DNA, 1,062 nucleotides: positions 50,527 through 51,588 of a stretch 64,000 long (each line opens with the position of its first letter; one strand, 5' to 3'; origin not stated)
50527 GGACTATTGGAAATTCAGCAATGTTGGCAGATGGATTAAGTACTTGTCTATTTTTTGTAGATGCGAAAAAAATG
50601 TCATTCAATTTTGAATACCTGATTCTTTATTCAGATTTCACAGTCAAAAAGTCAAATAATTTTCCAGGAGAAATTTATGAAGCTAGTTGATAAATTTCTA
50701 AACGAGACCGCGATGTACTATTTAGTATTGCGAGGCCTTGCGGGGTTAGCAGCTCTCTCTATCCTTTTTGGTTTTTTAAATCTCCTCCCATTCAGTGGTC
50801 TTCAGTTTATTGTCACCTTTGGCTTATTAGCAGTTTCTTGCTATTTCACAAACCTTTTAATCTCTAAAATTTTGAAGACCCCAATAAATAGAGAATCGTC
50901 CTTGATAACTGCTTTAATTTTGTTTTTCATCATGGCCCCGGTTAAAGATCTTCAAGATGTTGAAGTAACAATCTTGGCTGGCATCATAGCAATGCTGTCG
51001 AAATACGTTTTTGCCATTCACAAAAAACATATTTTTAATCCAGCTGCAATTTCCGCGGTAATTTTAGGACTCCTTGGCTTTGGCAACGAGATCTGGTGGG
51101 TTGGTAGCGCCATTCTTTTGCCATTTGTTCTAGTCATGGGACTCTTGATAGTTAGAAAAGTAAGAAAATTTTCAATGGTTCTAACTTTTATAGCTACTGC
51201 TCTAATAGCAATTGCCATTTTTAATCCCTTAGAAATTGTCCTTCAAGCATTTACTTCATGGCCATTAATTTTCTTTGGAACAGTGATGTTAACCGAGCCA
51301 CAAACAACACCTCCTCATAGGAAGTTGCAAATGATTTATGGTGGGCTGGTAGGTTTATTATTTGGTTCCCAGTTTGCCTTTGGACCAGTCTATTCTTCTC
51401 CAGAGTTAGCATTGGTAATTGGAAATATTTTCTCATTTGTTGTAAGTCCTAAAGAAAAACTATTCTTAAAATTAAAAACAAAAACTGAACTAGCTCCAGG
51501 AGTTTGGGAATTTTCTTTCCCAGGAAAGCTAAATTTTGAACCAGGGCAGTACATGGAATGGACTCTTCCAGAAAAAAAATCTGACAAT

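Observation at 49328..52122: Putative flavin-based extracytoplasmic electron-transfer module: FMN_bind lipoprotein + ApbE flavin transferase + RnfD/NqrB-like domain fused to an FNR-type NAD(P)H reductase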

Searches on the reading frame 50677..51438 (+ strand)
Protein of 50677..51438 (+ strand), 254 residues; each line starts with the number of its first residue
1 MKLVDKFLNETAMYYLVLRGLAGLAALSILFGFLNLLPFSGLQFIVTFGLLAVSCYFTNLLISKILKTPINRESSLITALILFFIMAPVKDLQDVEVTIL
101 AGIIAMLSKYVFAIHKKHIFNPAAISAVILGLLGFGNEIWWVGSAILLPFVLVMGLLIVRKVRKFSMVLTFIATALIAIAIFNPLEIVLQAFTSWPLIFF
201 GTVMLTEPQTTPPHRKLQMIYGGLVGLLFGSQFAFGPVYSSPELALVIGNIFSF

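Call 17: search_solved_structures(query=A2, max_evalue=1, show_alignments=3)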
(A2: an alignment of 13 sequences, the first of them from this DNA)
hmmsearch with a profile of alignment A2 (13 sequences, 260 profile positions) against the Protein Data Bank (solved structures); distinct sequences matched with E-value up to 1: 1.
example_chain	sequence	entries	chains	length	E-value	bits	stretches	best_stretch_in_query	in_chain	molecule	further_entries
8ahx_D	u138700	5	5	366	0.011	18.6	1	156-251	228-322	Ion-translocating oxidoreductase complex subunit D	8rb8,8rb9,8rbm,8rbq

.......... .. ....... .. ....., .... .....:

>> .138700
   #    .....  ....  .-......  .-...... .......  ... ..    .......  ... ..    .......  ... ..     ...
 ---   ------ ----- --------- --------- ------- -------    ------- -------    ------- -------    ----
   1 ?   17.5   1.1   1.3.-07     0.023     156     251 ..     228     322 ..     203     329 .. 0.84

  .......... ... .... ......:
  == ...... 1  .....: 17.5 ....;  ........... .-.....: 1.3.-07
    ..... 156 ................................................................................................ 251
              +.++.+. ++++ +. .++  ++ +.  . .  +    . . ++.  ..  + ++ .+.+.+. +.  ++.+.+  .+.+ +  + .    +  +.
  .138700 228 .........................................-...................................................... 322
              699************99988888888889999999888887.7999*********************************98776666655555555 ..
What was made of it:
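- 50677..51444 (+): RnfD/NqrB-fold polytopic membrane domain of the fusion (residues 1-256, about 10 helices), with no covalent flavinylation site. The family profile's only PDB hit is RnfD 8ahx_D (call 17).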

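Call 41: predict_structure(alignment_id=A2)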
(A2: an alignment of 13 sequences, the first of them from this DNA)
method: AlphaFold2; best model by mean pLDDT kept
length: 254 residues; sequences in the alignment: 13
mean_pLDDT: 82.4   pTM: 0.82
mean pLDDT of the five models: 82.4, 79.7, 79.6, 78.9, 75.7
residues with pLDDT >= 90: 59; 70-90: 159; 50-70: 33; < 50: 3
segments of 3 or more residues with pLDDT < 50: 237-239
pLDDT, mean of each block of 10 residues (from residue 1): 85 85 93 91 96 95 86 87 89 92 89 64 84 75 74 86 88 89 79 72 71 84 86 59 70 63
secondary structure, 60 per line:
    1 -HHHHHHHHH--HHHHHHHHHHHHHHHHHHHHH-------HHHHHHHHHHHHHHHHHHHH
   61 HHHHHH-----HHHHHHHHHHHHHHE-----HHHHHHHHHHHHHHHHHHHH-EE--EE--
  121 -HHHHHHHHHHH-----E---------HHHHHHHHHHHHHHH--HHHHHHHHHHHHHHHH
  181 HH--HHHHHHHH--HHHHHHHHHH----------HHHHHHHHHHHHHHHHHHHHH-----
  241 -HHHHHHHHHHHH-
elements in order: H2-10 H13-33 H41-66 H72-85 H92-111 H122-132 H148-162 H165-182 H185-192 H195-204 H215-235 H242-253

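Call 43: fold_search(model_id=the predicted structure, library=pdb)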
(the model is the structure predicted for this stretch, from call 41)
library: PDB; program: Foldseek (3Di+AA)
matches with E <= 10: 176; with E <= 0.001: 15
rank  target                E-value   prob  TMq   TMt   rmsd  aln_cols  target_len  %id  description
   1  9eri_D                2.4e-06  1.00  0.73  0.60   5.0       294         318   16  Cryo-EM structure of sodium pumping Rnf complex from Acetobacterium woodii bound to NADH (released 2025-03-05)
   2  8ahx_D                8.5e-06  1.00  0.74  0.55   6.1       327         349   15  Cryo-EM structure of the nitrogen-fixation associated NADH:ferredoxin oxidoreductase RNF from Azotobacter vinelandii (released 2023-11-01)
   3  7zc6_D                8.9e-06  1.00  0.74  0.63   5.1       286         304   16  Na+ - translocating ferredoxin: NAD+ reductase (Rnf) of C. tetanomorphum (released 2022-09-28)
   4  8rbq_D                9.3e-06  1.00  0.76  0.64   4.4       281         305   19  Cryo-EM structure of the NADH:ferredoxin oxidoreductase RNF from Azotobacter vinelandii, dithionite reduced (released 2024-06-26)
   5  9lrr_B                2.6e-05  1.00  0.63  0.40   7.2       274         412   15  Cryo-EM structure of Na+-translocating NADH-ubiquinone oxidoreductase NqrB-G141A mutant from Vibrio cholerae with boun (released 2025-04-23)
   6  9uuu_B                5.0e-05  1.00  0.64  0.44   6.8       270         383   14  Cryo-EM structure of Na+-translocating NADH-ubiquinone oxidoreductase from Vibrio cholerae reduced by NADH (released 2025-06-25)
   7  9ud3_B                6.0e-05  1.00  0.57  0.39   6.9       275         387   13  Cryo-EM structure of Na+-translocating NADH-ubiquinone oxidoreductase NqrB-T236Y mutant from Vibrio cholerae (released 2025-06-25)
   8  7xk6_B                7.2e-05  1.00  0.61  0.40   5.6       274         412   14  Cryo-EM structure of Na+-pumping NADH-ubiquinone oxidoreductase from Vibrio cholerae, with aurachin D-42 (released 2022-07-20)
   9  7xk3_B                8.3e-05  1.00  0.65  0.44   5.2       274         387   15  Cryo-EM structure of Na+-pumping NADH-ubiquinone oxidoreductase from Vibrio cholerae, state 1 (released 2022-07-20)
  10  8ad0_B                8.7e-05  1.00  0.66  0.45   4.9       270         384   14  X-ray structure of Na+-NQR from Vibrio cholerae in different conformation at 3.1 A (released 2023-07-12)
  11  8acw_B                1.4e-04  1.00  0.63  0.44   6.4       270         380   16  X-ray structure of Na+-NQR from Vibrio cholerae at 3.4 A resolution (released 2023-07-12)
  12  8a1x_B                1.7e-04  1.00  0.64  0.42   6.2       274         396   14  Sodium pumping NADH-quinone oxidoreductase with inhibitor DQA (released 2023-06-14)
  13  8a1t_B                3.2e-04  1.00  0.63  0.42   6.8       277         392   13  Sodium pumping NADH-quinone oxidoreductase (released 2023-06-14)
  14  8a1v_B                3.2e-04  1.00  0.59  0.40   6.0       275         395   15  Sodium pumping NADH-quinone oxidoreductase with substrate Q2 (released 2023-06-14)
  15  8evu_B                4.0e-04  1.00  0.63  0.40   6.8       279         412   14  Cryo EM structure of Vibrio cholerae NQR (released 2022-11-16)
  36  7kyp_J                1.0e+00  0.08  0.18  0.17  20.3       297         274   14  PsaBC from Streptococcus pneumoniae in complex with Fab (released 2021-08-25)
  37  7kyp_D                1.2e+00  0.07  0.17  0.16  20.0       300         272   15  PsaBC from Streptococcus pneumoniae in complex with Fab (released 2021-08-25)
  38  7kyo_C                1.3e+00  0.08  0.18  0.18  19.3       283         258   15  PsaBC from Streptococcus pneumoniae in complex with Fab (released 2021-08-25)
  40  7kyp_F                1.4e+00  0.07  0.18  0.16  19.9       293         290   16  PsaBC from Streptococcus pneumoniae in complex with Fab (released 2021-08-25)
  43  7kyp_N                1.7e+00  0.06  0.18  0.17  19.1       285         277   15  PsaBC from Streptococcus pneumoniae in complex with Fab (released 2021-08-25)
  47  7kyp_B                1.9e+00  0.06  0.18  0.17  19.9       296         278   14  PsaBC from Streptococcus pneumoniae in complex with Fab (released 2021-08-25)
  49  7kyp_H                2.2e+00  0.04  0.17  0.16  20.9       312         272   13  PsaBC from Streptococcus pneumoniae in complex with Fab (released 2021-08-25)
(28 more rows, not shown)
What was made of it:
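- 50677..51444 (+): The 15 best Foldseek matches are all RnfD or NqrB chains (call 43).
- Checked: An AF2 model of residues 1-254 (pLDDT 82) has RnfD and NqrB chains as its 15 best PDB matches: RnfD TM 0.73-0.76, NqrB 0.57-0.66 (calls 41, 43).
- The membrane domain has the RnfD/NqrB fold (call 43). After RnfD/NqrB, the next fold hits are urea and Rh-type channels (call 43).
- Tried and rejected: The membrane half had to be modelled separately (calls 41, 43).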

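Call 71: search_protein_representatives(alignment_id=A2)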
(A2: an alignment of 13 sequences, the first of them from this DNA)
Query: 13 sequences, 260 profile positions. Proteins with E-value up to 0.001 (for the whole library): 2419; up to 1e-10: 1275; up to 1e-30: 574. The best 150 are listed.
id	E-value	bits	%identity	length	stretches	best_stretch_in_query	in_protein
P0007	5.7e-112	389.9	-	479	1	1-260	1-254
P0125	1.1e-101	356.1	-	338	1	2-260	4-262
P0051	2.9e-101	354.8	-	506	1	1-260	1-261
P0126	8.0e-99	346.8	-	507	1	2-260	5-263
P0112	8.4e-98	343.4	-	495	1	1-260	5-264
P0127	2.9e-95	335.1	-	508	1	2-260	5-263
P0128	3.1e-95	335.0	-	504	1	1-260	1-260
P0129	2.4e-94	332.1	-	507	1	1-260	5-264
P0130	3.7e-88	311.8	-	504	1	2-260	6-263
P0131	6.0e-88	311.1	-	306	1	1-260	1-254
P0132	9.5e-88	310.5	-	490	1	1-260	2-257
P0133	1.6e-87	309.7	-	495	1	2-260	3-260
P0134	1.4e-86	306.7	-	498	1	2-260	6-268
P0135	6.4e-86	304.5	-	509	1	1-260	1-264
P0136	1.1e-84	300.4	-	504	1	5-260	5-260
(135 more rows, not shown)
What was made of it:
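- Closest known: NQR/RNF-like flavinylation-associated system. Different: They count 127 clusters, whereas the membrane-domain family has 574 representatives at E<=1e-30 (call 71).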

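Call 76: search_solved_structures(query=A2, max_evalue=10, show_alignments=5)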
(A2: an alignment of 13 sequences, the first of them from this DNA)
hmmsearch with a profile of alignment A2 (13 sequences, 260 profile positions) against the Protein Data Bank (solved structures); distinct sequences matched with E-value up to 10: 1.
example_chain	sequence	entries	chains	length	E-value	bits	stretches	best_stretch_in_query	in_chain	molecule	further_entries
8ahx_D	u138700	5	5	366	0.011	18.6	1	156-251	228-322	Ion-translocating oxidoreductase complex subunit D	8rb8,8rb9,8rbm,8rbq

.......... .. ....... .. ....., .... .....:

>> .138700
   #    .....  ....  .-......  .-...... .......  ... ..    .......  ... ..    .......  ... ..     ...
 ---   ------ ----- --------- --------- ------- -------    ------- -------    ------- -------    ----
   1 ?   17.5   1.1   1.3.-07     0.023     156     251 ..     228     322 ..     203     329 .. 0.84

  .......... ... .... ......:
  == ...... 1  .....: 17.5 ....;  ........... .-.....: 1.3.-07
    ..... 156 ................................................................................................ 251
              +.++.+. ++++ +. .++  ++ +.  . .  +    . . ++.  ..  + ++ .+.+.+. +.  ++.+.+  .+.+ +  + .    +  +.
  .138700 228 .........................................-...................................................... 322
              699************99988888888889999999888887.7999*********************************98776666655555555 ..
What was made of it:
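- Tried and rejected: A profile of the membrane half was needed to reach RnfD, and then only weakly (E=0.011; calls 17, 76).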
